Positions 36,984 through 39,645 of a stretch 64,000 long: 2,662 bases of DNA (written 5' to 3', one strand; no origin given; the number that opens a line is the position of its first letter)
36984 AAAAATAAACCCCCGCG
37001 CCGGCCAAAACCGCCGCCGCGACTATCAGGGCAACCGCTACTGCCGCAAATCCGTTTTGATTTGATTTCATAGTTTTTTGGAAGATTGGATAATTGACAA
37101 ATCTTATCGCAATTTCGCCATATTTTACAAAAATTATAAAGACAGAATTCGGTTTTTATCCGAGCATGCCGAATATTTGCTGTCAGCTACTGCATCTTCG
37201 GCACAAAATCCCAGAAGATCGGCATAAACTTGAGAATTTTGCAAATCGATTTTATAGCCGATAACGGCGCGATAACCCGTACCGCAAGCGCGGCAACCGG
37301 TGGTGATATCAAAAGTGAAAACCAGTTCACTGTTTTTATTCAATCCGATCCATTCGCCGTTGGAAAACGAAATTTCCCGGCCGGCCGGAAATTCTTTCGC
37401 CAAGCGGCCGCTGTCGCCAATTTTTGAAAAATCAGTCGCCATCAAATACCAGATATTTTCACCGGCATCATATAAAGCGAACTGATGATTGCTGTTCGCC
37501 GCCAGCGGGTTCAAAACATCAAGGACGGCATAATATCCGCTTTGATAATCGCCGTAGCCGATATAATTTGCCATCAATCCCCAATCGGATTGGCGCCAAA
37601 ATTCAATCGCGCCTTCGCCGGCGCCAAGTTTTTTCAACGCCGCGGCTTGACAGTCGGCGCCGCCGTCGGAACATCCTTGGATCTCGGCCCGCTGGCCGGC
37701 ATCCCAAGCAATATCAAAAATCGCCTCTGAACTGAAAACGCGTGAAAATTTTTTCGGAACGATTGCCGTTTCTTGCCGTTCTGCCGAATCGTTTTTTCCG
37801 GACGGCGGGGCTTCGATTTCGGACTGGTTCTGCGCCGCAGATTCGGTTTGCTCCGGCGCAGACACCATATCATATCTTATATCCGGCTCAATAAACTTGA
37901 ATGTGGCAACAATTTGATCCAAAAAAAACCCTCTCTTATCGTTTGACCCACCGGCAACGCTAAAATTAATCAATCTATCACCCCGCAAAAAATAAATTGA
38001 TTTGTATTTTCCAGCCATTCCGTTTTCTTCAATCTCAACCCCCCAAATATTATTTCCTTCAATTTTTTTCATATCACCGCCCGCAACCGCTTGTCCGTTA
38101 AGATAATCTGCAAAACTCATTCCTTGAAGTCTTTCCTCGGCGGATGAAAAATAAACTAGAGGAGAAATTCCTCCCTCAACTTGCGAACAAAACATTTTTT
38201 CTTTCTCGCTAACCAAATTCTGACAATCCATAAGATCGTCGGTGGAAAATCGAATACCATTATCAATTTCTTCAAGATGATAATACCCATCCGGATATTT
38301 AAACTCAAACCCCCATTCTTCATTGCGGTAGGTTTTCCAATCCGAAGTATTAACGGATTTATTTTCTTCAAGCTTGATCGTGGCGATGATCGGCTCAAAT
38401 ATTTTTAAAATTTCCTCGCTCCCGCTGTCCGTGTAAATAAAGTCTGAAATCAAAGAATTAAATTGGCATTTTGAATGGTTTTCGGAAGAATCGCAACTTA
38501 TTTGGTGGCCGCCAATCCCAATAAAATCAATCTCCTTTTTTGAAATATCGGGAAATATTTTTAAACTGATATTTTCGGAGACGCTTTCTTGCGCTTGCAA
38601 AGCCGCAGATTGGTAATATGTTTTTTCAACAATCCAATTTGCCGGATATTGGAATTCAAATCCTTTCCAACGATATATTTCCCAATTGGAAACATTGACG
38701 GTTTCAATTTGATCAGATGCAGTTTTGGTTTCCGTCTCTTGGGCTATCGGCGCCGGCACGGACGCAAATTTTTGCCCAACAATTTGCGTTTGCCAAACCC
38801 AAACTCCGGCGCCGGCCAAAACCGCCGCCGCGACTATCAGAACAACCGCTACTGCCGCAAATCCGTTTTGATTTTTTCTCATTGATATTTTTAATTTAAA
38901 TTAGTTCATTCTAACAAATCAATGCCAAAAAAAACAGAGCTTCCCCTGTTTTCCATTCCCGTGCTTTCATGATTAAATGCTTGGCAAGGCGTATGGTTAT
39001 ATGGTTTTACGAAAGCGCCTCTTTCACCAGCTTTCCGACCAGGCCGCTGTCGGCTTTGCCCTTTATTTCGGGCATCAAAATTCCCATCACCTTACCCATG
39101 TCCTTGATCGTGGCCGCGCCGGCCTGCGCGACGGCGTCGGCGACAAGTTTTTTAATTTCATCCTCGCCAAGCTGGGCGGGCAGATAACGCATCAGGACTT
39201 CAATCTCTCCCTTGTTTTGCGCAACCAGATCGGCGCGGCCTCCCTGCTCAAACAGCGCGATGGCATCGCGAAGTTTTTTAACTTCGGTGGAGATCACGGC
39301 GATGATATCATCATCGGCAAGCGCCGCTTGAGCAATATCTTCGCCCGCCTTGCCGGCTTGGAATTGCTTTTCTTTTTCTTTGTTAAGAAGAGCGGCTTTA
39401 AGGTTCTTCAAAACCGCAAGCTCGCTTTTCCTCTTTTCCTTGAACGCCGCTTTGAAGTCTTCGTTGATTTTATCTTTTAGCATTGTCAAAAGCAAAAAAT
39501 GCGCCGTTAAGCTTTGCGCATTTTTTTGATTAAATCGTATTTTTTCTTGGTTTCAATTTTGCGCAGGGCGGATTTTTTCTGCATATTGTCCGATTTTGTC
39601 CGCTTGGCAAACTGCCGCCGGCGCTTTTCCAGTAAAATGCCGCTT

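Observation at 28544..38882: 10-kb island of six paralogous N-terminally anchored proteins sharing a W-x-(T/I)-Y-R-N-E-E-(Y/W)-G-F-E-F-x-Y-P motif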

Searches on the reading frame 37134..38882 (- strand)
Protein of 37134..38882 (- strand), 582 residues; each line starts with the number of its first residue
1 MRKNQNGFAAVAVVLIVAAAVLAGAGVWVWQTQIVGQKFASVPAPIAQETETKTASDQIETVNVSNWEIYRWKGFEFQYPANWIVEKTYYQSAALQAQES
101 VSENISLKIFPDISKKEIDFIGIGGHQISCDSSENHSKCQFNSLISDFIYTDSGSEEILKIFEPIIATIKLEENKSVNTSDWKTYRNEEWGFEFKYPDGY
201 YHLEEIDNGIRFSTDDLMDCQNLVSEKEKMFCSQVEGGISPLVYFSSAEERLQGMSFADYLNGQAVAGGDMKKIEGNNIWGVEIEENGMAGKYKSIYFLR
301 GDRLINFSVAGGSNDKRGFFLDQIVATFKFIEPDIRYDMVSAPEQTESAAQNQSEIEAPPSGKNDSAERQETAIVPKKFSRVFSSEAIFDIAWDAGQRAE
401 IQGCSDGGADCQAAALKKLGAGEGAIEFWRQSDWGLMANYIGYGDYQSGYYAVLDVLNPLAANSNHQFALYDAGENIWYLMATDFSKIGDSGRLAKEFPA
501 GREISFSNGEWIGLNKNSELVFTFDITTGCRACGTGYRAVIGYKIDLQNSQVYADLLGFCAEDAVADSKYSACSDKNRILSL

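Call 3: search_protein_families(library=pfam, proteins=[window:37134-38882:-], max_evalue=1)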
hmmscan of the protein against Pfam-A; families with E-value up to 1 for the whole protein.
window:37134-38882:- (582 aa): 2 families
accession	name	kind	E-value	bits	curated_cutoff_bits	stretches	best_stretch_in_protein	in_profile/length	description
PF18933.6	PsbP_2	-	1.5e-06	28.8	27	2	48-105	23-84/184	PsbP-like protein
PF01789.22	PsbP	-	0.0053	17.3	23.5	0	73-119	11-58/155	PsbP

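Call 4: search_protein_families(library=ncbifam, proteins=[window:37134-38882:-], max_evalue=1)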
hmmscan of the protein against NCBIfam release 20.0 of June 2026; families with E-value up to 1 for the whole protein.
window:37134-38882:- (582 aa): 4 families
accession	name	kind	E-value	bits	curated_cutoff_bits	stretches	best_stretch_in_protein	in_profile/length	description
NF040946.1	PSII_PsbP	equivalog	0.00048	19.8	60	1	166-223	11-67/180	photosystem II reaction center PsbP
NF000417.2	blaOXA-211_like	exception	0.02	14.1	575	1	60-130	92-160/274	OXA-211 family carbapenem-hydrolyzing class D beta-lactamase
NF051471.1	cytcCgr1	equivalog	0.13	11.9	340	1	10-33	9-32/204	cytochrome c-type protein Cgr1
TIGR03931.1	T7SS_Rv3446c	hypoth_equivalog_domain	0.68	10.2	47.6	1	10-87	3-80/194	type VII secretion-associated protein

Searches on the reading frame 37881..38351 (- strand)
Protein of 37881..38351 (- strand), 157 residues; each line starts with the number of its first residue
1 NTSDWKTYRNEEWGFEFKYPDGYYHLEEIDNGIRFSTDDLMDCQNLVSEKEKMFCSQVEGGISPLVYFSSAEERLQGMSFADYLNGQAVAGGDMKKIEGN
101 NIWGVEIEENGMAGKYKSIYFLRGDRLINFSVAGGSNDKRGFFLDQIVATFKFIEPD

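Call 37: predict_structure(alignment_id=A2)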
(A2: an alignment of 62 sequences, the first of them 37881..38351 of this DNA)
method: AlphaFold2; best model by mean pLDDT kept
length: 157 residues; sequences in the alignment: 62
mean_pLDDT: 79.5   pTM: 0.72
mean pLDDT of the five models: 79.5, 78.7, 77.8, 77.7, 77.3
residues with pLDDT >= 90: 40; 70-90: 71; 50-70: 46; < 50: 0
segments of 3 or more residues with pLDDT < 50: none
pLDDT, mean of each block of 10 residues (from residue 1): 90 92 77 79 72 65 83 91 82 67 64 76 91 72 87 86
secondary structure, 60 per line:
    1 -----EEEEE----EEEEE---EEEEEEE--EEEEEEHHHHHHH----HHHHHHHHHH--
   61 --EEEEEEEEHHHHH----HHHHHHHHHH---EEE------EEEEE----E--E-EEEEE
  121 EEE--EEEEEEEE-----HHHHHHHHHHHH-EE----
elements in order: E6-10 E15-19 E23-29 E32-37 H38-44 H49-58 E63-70 H71-75 H80-89 E93-95 E102-106 E116-123 E126-133 H139-150

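Call 39: search_protein_representatives(alignment_id=A2)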
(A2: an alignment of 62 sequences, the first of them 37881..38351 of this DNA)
Query: 62 sequences, 145 profile positions. Proteins with E-value up to 0.001 (for the whole library): 40417; up to 1e-10: 14338; up to 1e-30: 507. The best 150 are listed.
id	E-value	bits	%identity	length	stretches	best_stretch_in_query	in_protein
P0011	8.6e-78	276.5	-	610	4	2-145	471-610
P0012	5.6e-74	264.1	-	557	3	2-144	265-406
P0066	3.8e-72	258.2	-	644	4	4-145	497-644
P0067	1.9e-67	242.9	-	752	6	2-145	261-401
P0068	2.2e-67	242.7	-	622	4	2-145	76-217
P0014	4.3e-67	241.8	-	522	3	2-144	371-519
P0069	3.9e-66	238.7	-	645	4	2-145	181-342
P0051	1.1e-59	217.8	-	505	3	4-145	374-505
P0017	1.6e-59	217.3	-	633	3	2-144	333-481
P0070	2.3e-59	216.7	-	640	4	3-144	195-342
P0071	2.5e-59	216.6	-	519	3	2-145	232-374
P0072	4.7e-57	209.2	-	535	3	1-145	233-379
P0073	2.0e-56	207.2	-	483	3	2-145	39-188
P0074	5.0e-56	205.9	-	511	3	2-145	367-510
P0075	1.9e-55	204.0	-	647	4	1-143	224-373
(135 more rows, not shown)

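Call 65: fold_search(model_id=the predicted structure, library=pdb)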
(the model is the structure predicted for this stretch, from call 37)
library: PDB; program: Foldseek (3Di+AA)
matches with E <= 10: 859; with E <= 0.001: 15
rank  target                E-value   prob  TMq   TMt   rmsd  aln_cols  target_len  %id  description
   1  1v2b_B                8.1e-05  1.00  0.55  0.57   5.1       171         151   13  Crystal Structure of PsbP Protein in the Oxygen-Evolving Complex of Photosystem II from Higher Plants (released 2004-05-18)
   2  4rth_B                9.6e-05  1.00  0.49  0.47   6.1       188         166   13  The crystal structure of PsbP from Zea mays (released 2015-03-11)
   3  1v2b_A                1.1e-04  1.00  0.54  0.57   5.2       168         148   12  Crystal Structure of PsbP Protein in the Oxygen-Evolving Complex of Photosystem II from Higher Plants (released 2004-05-18)
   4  9grx_0                1.5e-04  1.00  0.55  0.55   5.4       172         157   12  NDH-PSI-LHCI supercomplex from S. oleracea (released 2025-02-12)
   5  4rth_A                1.8e-04  1.00  0.49  0.46   6.1       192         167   14  The crystal structure of PsbP from Zea mays (released 2015-03-11)
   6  2xb3                  2.4e-04  1.00  0.49  0.49   6.1       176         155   15  The Structure of Cyanobacterial PsbP (released 2010-08-25)
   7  2vu4                  3.3e-04  1.00  0.51  0.54   6.0       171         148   15  Structure of PsbP protein from Spinacia oleracea at 1.98 A resolution (released 2009-07-21)
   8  2lnj_MODEL_1_A        4.2e-04  1.00  0.55  0.51   6.8       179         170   13  Solution Structure of Cyanobacterial PsbP (CyanoP) from Synechocystis sp. PCC 6803 (released 2012-06-06)
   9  3hlz_A                4.4e-04  1.00  0.53  0.34   5.6       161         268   14  Crystal structure of BT_1490 (NP_810393.1) from BACTEROIDES THETAIOTAOMICRON VPI-5482 at 1.50 A resolution (released 2009-06-16)
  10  5xnl_P                4.4e-04  1.00  0.44  0.39   7.5       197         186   17  Structure of stacked C2S2M2-type PSII-LHCII supercomplex from Pisum sativum (released 2017-09-20)
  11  4rti                  4.7e-04  1.00  0.43  0.40   7.4       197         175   17  The crystal structure of PsbP from Spinacia oleracea (released 2015-03-11)
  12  9gnw_P                5.6e-04  1.00  0.52  0.45   7.1       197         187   12  Universal PSII assembly intermediate (released 2025-09-17)
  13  3hlz_B                5.9e-04  1.00  0.55  0.35   5.4       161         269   13  Crystal structure of BT_1490 (NP_810393.1) from BACTEROIDES THETAIOTAOMICRON VPI-5482 at 1.50 A resolution (released 2009-06-16)
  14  7wff_f                7.0e-04  1.00  0.58  0.60   5.4       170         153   11  Subcomplexes B,M and L in the Cylic electron transfer supercomplex NDH-PSI from Arabidopsis (released 2022-03-16)
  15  8z9d_P                8.3e-04  1.00  0.42  0.37   9.9       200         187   16  cryo-EM structure of PSII-LHCII megacomplex from spinach (released 2024-11-13)
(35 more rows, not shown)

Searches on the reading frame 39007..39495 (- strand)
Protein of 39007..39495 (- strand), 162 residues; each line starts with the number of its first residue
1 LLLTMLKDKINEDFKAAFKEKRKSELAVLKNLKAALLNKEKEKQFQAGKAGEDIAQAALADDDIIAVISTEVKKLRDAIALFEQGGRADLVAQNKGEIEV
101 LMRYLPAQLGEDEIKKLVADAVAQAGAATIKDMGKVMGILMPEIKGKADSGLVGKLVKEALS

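Call 22: find_related_loci(query=window:39007-39495:-, collection=genome_contigs, flank=10000)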
Query window:39007-39495:- (162 aa) in genome_contigs; peptide patterns used: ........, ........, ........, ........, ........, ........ (x = any residue, [..] = any of these).
259 stretches matched a pattern; 73 encode a relative of the query (tblastn E <= 1e-3); 73 distinct loci.
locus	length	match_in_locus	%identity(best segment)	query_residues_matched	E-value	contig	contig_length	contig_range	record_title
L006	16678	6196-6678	87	1-161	3e-86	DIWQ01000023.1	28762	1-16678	MAG TPA_asm: Patescibacteria group bacterium UBA6102 UBA6102_contig_12187, whole genome shotgun sequence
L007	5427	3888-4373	83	1-162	5e-85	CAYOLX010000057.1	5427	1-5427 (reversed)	MAG TPA_asm: uncultured Candidatus Saccharibacteria bacterium isolate SRP098346_co1_129 genome assembly, contig: NODE_22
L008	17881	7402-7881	83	2-161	2e-82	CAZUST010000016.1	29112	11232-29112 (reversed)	MAG TPA_asm: uncultured Candidatus Saccharibacteria bacterium isolate binchicken_co20_145 genome assembly, contig: NODE_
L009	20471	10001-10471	69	5-161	2e-66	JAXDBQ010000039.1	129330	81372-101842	MAG: Patescibacteria group bacterium isolate POMEDNA-B22 Raw2_k127_2065624, whole genome shotgun sequence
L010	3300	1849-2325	67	3-161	7e-60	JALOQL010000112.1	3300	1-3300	MAG: Candidatus Paceibacterota bacterium isolate Prado154 scaffold_95782, whole genome shotgun sequence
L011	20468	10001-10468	68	5-161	7e-57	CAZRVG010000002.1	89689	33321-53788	MAG TPA_asm: uncultured Candidatus Saccharibacteria bacterium isolate binchicken_co173_466 genome assembly, contig: NODE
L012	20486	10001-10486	41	6-161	3e-36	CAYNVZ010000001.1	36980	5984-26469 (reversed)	MAG TPA_asm: uncultured Candidatus Saccharibacteria bacterium isolate binchicken_co256_230 genome assembly, contig: NODE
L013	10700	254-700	43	2-161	2e-33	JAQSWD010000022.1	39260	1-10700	MAG: Steroidobacteraceae bacterium isolate C_No_T20_C_bin.38 scaffold_1312, whole genome shotgun sequence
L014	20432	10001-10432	42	6-161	1e-33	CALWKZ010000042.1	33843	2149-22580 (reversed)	MAG: uncultured Anaerotignum sp. isolate E09__bin48 genome assembly, contig: E09__k127_2176312, whole genome shotgun seq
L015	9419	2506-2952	44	3-162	4e-32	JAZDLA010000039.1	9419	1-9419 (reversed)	MAG: Candidatus Omnitrophota bacterium isolate MEGAHIT-group-0.561 k141_5545907, whole genome shotgun sequence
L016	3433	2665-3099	43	6-162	3e-31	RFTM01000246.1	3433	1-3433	MAG: Gammaproteobacteria bacterium isolate WB4_1_1000 contig_100_245, whole genome shotgun sequence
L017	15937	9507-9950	39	2-161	3e-31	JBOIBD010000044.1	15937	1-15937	MAG: Gammaproteobacteria bacterium isolate SE1507_maxbin2.bin.32 NODE_2045_length_15937_cov_2.191461, whole genome shotg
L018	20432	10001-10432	40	6-161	1e-30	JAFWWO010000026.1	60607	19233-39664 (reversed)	MAG: Anaerotignum sp. isolate RGIG6136 Sheep_Omasum.Co__c993407, whole genome shotgun sequence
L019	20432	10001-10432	41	6-161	1e-30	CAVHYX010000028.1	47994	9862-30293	Sodaliphilus sp. isolate G02653-L1_cleanbin_000018 genome assembly, contig: Spades_G02653-L1_contig_512, whole genome sh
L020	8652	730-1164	41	6-162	2e-30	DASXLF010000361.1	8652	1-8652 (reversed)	MAG TPA_asm: Steroidobacteraceae bacterium isolate SMAG_U5295 k141_4444084, whole genome shotgun sequence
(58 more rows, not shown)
